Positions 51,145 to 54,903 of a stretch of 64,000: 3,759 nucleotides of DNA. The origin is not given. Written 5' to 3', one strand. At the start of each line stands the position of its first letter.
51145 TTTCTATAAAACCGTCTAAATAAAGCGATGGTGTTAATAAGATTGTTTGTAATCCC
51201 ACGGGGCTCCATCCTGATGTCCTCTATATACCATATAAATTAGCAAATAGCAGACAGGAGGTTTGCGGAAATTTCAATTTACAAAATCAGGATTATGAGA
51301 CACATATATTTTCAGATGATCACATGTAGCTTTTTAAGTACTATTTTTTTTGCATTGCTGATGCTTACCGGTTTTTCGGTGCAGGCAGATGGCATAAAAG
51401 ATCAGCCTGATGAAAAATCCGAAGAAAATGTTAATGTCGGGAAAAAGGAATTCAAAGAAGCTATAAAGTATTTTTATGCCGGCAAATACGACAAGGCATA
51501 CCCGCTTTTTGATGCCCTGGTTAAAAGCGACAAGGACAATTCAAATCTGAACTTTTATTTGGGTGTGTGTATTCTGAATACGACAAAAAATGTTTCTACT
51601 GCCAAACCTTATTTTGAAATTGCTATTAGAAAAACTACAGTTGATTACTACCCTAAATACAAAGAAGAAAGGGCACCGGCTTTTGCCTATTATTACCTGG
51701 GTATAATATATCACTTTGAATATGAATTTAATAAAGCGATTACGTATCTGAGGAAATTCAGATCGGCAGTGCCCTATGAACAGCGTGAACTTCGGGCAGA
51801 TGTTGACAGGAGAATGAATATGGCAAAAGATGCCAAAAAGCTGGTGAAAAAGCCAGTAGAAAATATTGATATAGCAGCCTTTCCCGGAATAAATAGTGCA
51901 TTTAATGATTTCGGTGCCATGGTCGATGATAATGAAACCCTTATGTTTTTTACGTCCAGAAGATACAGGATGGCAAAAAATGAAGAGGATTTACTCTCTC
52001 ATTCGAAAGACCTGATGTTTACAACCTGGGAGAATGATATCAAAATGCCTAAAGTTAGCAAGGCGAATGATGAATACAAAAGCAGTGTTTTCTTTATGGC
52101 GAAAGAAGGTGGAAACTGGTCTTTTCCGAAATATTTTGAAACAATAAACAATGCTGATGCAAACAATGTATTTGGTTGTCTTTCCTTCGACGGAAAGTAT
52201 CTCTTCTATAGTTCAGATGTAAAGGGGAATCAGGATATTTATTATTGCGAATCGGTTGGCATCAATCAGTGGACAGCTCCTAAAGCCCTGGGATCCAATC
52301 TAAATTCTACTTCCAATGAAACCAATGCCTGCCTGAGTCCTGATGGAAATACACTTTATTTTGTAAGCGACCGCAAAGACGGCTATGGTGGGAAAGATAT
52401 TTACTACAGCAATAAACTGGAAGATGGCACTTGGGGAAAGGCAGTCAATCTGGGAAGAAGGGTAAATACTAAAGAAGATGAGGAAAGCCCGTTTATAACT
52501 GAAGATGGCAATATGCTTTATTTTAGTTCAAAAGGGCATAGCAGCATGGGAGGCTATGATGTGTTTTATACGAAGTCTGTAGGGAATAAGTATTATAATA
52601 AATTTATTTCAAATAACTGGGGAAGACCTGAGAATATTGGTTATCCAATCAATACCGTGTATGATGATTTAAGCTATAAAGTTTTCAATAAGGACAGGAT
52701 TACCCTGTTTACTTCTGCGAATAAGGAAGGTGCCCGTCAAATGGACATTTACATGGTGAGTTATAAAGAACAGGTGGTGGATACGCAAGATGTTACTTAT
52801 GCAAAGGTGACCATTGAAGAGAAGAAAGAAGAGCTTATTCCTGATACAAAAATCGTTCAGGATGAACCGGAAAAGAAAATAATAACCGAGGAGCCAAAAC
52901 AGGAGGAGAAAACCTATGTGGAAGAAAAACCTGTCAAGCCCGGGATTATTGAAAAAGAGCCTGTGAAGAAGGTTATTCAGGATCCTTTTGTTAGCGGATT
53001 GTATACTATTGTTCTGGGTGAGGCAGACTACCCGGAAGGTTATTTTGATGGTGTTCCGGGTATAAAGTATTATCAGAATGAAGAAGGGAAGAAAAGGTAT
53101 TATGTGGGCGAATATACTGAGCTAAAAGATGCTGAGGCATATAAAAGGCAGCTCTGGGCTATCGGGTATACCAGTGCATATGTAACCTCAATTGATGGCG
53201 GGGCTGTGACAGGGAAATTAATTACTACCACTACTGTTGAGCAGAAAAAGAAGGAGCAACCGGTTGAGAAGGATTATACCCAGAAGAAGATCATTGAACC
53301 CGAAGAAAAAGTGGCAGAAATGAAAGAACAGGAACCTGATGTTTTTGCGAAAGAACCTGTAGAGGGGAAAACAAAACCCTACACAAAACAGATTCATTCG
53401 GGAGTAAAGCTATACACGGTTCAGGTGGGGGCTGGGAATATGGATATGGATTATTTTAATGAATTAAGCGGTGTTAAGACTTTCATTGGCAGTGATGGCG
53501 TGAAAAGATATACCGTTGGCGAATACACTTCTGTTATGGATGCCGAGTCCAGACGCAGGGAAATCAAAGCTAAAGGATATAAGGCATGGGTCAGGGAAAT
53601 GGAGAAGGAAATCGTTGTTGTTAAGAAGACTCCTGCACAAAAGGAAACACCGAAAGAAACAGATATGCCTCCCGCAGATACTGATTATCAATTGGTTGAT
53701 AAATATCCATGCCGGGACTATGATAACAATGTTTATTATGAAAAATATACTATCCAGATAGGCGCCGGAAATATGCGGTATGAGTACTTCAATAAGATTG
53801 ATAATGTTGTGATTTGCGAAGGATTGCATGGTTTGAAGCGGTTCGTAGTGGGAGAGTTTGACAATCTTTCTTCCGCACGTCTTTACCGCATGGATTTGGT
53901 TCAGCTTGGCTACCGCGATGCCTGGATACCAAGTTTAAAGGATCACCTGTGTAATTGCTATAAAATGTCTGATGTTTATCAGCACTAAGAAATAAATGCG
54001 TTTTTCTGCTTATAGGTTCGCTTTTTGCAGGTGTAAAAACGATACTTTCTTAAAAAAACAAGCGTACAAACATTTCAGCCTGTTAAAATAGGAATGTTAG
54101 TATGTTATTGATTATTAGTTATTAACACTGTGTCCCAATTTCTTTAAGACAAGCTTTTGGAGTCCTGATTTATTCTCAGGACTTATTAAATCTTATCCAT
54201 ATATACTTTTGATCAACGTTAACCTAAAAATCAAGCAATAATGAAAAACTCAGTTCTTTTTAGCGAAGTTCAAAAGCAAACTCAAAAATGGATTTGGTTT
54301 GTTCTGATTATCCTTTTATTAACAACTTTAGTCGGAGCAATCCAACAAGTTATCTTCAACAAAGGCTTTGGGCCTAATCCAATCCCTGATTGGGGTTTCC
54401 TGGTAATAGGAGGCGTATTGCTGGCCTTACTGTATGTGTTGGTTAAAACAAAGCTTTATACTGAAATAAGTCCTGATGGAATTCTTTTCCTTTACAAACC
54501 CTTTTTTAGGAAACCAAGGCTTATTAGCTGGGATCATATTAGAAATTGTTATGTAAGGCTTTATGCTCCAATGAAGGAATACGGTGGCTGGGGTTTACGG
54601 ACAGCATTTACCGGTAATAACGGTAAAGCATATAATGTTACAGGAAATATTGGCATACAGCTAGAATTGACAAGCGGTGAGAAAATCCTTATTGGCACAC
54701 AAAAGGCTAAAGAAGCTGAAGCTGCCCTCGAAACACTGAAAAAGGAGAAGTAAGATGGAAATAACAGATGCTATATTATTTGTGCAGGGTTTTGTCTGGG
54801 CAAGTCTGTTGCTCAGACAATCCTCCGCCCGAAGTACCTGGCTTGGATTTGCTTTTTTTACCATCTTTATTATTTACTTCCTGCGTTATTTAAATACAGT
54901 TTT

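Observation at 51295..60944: Candidate novel envelope module: two TPR-PD40-SPOR paralogs flanking a membrane sensor/regulator pair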

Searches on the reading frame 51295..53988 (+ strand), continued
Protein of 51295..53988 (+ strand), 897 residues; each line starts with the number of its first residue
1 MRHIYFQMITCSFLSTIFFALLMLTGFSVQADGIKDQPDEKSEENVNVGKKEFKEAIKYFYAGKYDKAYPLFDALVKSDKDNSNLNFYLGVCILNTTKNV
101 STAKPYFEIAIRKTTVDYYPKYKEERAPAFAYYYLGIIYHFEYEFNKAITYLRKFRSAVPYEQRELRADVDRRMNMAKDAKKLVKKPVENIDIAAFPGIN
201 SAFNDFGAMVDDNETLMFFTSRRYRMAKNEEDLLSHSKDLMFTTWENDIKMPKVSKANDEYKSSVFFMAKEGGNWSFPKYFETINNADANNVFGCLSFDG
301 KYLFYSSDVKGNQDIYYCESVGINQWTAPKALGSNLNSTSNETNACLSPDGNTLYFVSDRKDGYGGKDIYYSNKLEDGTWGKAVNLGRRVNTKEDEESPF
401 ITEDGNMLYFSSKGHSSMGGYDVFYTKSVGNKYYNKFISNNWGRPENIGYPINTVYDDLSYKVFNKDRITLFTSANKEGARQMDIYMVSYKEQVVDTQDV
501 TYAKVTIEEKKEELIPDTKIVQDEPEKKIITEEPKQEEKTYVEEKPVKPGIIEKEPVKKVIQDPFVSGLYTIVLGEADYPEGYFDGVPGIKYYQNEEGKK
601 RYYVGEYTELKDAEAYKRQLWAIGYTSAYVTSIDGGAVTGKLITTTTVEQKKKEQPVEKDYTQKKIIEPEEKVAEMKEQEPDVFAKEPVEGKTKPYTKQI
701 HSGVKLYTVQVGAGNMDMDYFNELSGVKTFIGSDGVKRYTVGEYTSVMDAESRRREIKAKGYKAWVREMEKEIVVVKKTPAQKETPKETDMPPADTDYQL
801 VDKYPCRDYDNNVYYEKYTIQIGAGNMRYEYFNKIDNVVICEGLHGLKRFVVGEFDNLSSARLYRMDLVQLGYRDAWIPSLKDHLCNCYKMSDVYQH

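Call 76: search_protein_families(library=pfam, proteins=[L111:3555-4994:+, L111:4999-7917:+, L111:8001-10739:+], max_evalue=0.01)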
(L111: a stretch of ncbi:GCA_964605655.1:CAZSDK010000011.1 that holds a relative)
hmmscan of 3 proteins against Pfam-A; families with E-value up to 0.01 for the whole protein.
L111:3555-4994:+ (479 aa): 5 families
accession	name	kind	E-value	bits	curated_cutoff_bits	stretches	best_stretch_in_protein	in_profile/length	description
PF07676.18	PD40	-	5.7e-19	68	20.9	3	262-282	16-37/38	WD40-like Beta Propeller Repeat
PF13432.12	TPR_16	-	2.6e-05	25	32.7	1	49-111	1-62/65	Tetratricopeptide repeat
PF07719.23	TPR_2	-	0.0008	19.8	27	1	49-78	5-34/34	Tetratricopeptide repeat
PF14559.12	TPR_19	-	0.0022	18.7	25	1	57-89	3-35/68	Tetratricopeptide repeat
PF13414.12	TPR_11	-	0.0047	17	26.8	1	53-86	2-35/42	TPR repeat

L111:4999-7917:+ (972 aa): 14 families
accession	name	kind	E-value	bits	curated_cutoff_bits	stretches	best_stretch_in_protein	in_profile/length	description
PF00072.30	Response_reg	-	1.9e-38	131.5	30.2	2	850-964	1-109/111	Response regulator receiver domain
PF13424.12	TPR_12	-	1.6e-36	124.7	30.1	4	136-207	3-76/77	Tetratricopeptide repeat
PF00515.34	TPR_1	-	1e-34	117.4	27.8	4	177-207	2-32/34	Tetratricopeptide repeat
PF07719.23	TPR_2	-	2.4e-27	93.2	27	2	177-208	2-33/34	Tetratricopeptide repeat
PF02518.31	HATPase_c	-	2.7e-26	92.6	26.4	1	569-684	1-110/111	Histidine kinase-, DNA gyrase B-, and HSP90-like ATPase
PF13374.12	TPR_10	-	4.1e-21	74.7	27.5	2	256-289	2-35/42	Tetratricopeptide repeat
PF00512.31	HisKA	-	9.2e-20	70.9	26.9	1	458-522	2-66/66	His Kinase A (phospho-acceptor) domain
PF13176.12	TPR_7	-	9.3e-18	63.2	27.9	1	258-290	1-33/36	Tetratricopeptide repeat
PF13181.12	TPR_8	-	7.7e-16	57.3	25.7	1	177-206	2-31/34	Tetratricopeptide repeat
PF17874.7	TPR_MalT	-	2.9e-08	33.8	45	2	71-209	16-155/336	MalT-like TPR region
PF14938.12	SNAP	-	1.8e-07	31.3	25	1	139-279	38-178/282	Soluble NSF attachment protein, SNAP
PF13432.12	TPR_16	-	0.0003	21.6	32.7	0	229-285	10-60/65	Tetratricopeptide repeat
PF13428.12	TPR_14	-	0.0048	17.9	23.5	0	183-208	8-33/44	Tetratricopeptide repeat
PF25210.1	Kelch_FKB95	-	0.0086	16.2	70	0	93-138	170-215/268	FKB95, Kelch-repeats domain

L111:8001-10739:+ (912 aa): 2 families
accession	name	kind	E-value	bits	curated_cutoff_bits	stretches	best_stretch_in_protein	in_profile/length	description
PF07676.18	PD40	-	1.6e-12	47.5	20.9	2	256-286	6-37/38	WD40-like Beta Propeller Repeat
PF05036.18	SPOR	-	1.3e-08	35.5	21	1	862-901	35-74/76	SPOR domain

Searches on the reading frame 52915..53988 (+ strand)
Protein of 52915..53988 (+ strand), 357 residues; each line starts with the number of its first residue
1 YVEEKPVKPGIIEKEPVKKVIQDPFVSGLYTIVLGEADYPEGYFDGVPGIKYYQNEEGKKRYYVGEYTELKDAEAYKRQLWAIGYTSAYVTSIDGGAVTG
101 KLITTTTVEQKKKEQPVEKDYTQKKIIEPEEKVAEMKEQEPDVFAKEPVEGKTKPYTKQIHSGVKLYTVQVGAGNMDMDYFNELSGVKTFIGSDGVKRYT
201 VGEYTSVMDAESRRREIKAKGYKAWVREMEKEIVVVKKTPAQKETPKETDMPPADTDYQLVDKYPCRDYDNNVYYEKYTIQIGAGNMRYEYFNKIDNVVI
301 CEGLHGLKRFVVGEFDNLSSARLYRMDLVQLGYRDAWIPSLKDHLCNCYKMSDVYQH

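Call 15: search_solved_structures(query=window:52915-53988:+, max_evalue=10, show_alignments=2)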
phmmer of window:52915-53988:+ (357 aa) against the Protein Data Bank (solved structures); distinct sequences matched with E-value up to 10: 0.

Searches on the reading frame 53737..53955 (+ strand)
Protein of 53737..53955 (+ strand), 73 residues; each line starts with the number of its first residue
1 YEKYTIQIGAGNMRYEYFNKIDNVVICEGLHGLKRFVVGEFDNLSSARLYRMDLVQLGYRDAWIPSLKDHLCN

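Call 36: search_protein_families(library=pfam, alignment_id=A3, max_evalue=0.01)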
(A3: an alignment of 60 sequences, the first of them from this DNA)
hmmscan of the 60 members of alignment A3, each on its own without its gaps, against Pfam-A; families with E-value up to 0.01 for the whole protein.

A. member 1, seq(73 aa): 0 families

B. families by the number of members that match (of 60 scanned): 4 families
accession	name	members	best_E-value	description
PF05036.18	SPOR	42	5.8e-07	SPOR domain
PF13407.12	Peripla_BP_4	1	0.00062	Periplasmic binding protein domain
PF22509.2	CARDS-D2_trefoil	1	0.0064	CARDS D2, beta trefoil domain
PF08846.15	DUF1816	1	0.0097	Domain of unknown function (DUF1816)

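Call 37: search_solved_structures(query=A3, max_evalue=10, show_alignments=2)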
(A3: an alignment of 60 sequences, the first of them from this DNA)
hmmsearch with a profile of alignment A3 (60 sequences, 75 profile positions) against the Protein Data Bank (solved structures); distinct sequences matched with E-value up to 10: 8.
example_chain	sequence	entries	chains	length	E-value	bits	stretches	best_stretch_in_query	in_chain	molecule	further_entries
1x60_A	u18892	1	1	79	2.2e-07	34.5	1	3-67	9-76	Sporulation-specific N-acetylmuramoyl-L-alanine amidase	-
5h7c_A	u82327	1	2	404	0.0093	19.7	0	16-42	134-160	Immunoglobulin G-binding protein A, DHR14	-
7adk_B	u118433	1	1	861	0.013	19.2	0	12-58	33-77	Lipoprotein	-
1uta_A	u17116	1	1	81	0.026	18.3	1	6-64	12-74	CELL DIVISION PROTEIN FTSN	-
2lfv_A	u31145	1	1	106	0.33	14.7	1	4-53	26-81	Protein damX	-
5cwh_A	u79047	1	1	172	0.66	13.8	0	16-42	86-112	Designed helical repeat protein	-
4ckp_A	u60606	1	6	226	1.1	13.1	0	24-53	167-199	SAS-6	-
4ckn_A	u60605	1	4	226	1.5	12.7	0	23-53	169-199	SAS-6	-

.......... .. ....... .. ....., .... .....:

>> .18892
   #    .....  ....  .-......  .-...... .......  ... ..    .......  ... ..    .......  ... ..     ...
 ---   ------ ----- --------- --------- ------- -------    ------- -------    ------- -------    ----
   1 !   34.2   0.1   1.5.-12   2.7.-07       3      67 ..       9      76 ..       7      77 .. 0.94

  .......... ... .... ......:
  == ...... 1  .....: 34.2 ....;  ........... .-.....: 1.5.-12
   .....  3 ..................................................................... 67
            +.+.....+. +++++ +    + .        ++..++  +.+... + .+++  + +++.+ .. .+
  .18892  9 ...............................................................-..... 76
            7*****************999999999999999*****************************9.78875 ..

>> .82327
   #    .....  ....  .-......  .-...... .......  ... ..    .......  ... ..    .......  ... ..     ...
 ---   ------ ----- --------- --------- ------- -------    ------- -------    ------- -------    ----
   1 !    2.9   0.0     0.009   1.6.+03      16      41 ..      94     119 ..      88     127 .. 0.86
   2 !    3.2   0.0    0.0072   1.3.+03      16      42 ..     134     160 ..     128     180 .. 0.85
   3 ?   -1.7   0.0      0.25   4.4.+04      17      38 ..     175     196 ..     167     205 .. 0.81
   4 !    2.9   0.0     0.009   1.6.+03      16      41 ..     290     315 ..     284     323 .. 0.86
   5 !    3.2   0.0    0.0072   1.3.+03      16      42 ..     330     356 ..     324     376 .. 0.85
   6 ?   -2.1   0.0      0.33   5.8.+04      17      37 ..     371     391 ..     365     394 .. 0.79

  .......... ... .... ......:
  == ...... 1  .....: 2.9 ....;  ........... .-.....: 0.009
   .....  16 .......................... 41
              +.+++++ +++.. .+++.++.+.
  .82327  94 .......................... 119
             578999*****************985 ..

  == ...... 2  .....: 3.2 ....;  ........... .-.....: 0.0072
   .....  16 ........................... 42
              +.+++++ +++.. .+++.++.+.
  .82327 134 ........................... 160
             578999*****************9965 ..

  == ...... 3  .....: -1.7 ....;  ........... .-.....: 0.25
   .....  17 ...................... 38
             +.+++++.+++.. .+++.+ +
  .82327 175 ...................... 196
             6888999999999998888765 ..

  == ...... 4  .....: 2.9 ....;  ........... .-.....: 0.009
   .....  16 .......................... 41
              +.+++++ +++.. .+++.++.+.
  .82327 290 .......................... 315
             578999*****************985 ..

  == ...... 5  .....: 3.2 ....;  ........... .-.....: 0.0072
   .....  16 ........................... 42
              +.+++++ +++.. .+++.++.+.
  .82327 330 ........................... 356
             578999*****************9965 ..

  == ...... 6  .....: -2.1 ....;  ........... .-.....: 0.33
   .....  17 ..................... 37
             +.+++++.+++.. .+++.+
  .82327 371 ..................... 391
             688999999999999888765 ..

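Call 40: predict_structure(alignment_id=A3)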
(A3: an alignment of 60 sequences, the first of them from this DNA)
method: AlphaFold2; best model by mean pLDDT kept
length: 73 residues; sequences in the alignment: 60
mean_pLDDT: 93.2   pTM: 0.80
mean pLDDT of the five models: 93.2, 93.0, 92.8, 92.1, 91.6
residues with pLDDT >= 90: 62; 70-90: 10; 50-70: 1; < 50: 0
segments of 3 or more residues with pLDDT < 50: none
pLDDT, mean of each block of 10 residues (from residue 1): 94 94 92 94 97 97 91 74
secondary structure, 60 per line:
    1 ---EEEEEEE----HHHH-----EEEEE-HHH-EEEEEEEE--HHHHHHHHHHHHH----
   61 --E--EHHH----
elements in order: E4-10 H15-18 E24-28 E34-41 H44-56

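Call 42: fold_search(model_id=the predicted structure, library=pdb)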
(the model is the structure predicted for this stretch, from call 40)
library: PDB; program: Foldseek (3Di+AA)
matches with E <= 10: 436; with E <= 0.001: 0
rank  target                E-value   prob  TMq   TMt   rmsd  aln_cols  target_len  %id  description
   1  1x60_MODEL_1_A        3.5e-02  1.00  0.69  0.64   2.8        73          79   19  Solution structure of the peptidoglycan binding domain of B. subtilis cell wall lytic enzyme CwlC (released 2005-08-09)
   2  6n4a_A                3.5e-01  0.57  0.44  0.40   4.6        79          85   11  PII-like SbtB from Cyanobium sp PCC 7001 (apo) (released 2019-09-18)
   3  3dfe_B                4.5e-01  0.35  0.39  0.36   4.8        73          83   10  Crystal structure of a Putative Pii-Like Signaling Protein (YP_323533.1) from ANABAENA VARIABILIS ATCC 29413 at 2.35 A (released 2008-08-05)
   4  3dfe_A                4.5e-01  0.30  0.37  0.34   5.2        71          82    8  Crystal structure of a Putative Pii-Like Signaling Protein (YP_323533.1) from ANABAENA VARIABILIS ATCC 29413 at 2.35 A (released 2008-08-05)
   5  3dfe_F                5.1e-01  0.28  0.37  0.36   5.1        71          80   13  Crystal structure of a Putative Pii-Like Signaling Protein (YP_323533.1) from ANABAENA VARIABILIS ATCC 29413 at 2.35 A (released 2008-08-05)
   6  3dfe_C                5.1e-01  0.28  0.36  0.34   5.2        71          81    8  Crystal structure of a Putative Pii-Like Signaling Protein (YP_323533.1) from ANABAENA VARIABILIS ATCC 29413 at 2.35 A (released 2008-08-05)
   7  2p6t_F                5.8e-01  0.38  0.46  0.27   4.8        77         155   13  CRYSTAL STRUCTURE OF TRANSCRIPTIONAL REGULATOR NMB0573 and L-LEUCINE COMPLEX FROM NEISSERIA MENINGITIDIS (released 2007-04-03)
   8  6wue_A                5.8e-01  0.28  0.38  0.33   5.2        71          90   10  Tetragonal crystal form of SbtB from Synechocystis PCC6803 (released 2020-08-26)
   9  2rrn_MODEL_1_A        5.8e-01  0.25  0.39  0.33   5.4        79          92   13  Solution structure of SecDF periplasmic domain P4 (released 2011-05-18)
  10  2f1f_A                5.8e-01  0.25  0.39  0.23   5.5        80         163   10  Crystal structure of the regulatory subunit of acetohydroxyacid synthase isozyme III from E. coli (released 2006-01-24)
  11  6ztg_MODEL_1_A        6.2e-01  0.66  0.56  0.26   4.5        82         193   16  Spor protein DedD (released 2020-11-11)
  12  6mmq_D                7.0e-01  0.38  0.45  0.41   4.8        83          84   12  Carbon regulatory PII-like protein SbtB from Cyanobium sp. 7001 bound to cAMP (released 2019-09-18)
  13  3dfe_E                7.0e-01  0.23  0.37  0.35   5.1        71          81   13  Crystal structure of a Putative Pii-Like Signaling Protein (YP_323533.1) from ANABAENA VARIABILIS ATCC 29413 at 2.35 A (released 2008-08-05)
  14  3ibw_A                7.4e-01  0.21  0.39  0.37   5.5        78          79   10  Crystal Structure of the ACT domain from GTP pyrophosphokinase of Chlorobium tepidum. Northeast Structural Genomics Co (released 2009-07-28)
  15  2fgc                  9.5e-01  0.30  0.46  0.26   4.7        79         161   11  Crystal structure of Acetolactate synthase- small subunit from Thermotoga maritima (released 2006-02-07)
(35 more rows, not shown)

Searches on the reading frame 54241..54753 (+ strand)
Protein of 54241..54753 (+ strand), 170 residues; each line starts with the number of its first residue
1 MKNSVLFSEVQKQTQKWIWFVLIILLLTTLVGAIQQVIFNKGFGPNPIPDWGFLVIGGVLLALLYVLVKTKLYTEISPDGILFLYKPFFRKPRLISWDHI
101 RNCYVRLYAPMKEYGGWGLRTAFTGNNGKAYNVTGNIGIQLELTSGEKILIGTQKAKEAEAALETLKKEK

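Call 3: search_protein_families(library=pfam, proteins=[window:54241-54753:+], max_evalue=0.1)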
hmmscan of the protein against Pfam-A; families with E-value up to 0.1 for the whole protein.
window:54241-54753:+ (170 aa): 1 family
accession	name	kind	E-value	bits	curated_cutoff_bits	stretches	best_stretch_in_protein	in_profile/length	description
PF19638.4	DUF6141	-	2.6e-05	24.5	27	1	4-163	7-157/164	Family of unknown function (DUF6141)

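Call 4: search_protein_families(library=ncbifam, proteins=[window:54241-54753:+], max_evalue=0.1)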
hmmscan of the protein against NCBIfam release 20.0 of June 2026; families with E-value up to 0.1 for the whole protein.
window:54241-54753:+ (170 aa): 0 families

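Call 90: search_protein_families(library=pfam, proteins=[window:54241-54753:+], max_evalue=1)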
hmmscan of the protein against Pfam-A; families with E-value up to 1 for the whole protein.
window:54241-54753:+ (170 aa): 3 families
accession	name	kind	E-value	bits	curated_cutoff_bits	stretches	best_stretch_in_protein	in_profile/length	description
PF19638.4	DUF6141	-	2.6e-05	24.5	27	1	4-163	7-157/164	Family of unknown function (DUF6141)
PF10993.13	DUF2818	-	0.1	13.6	25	1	10-63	27-80/93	Protein of unknown function (DUF2818)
PF13042.11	DUF3902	-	0.72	9.9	25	1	16-68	99-150/161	Protein of unknown function (DUF3902)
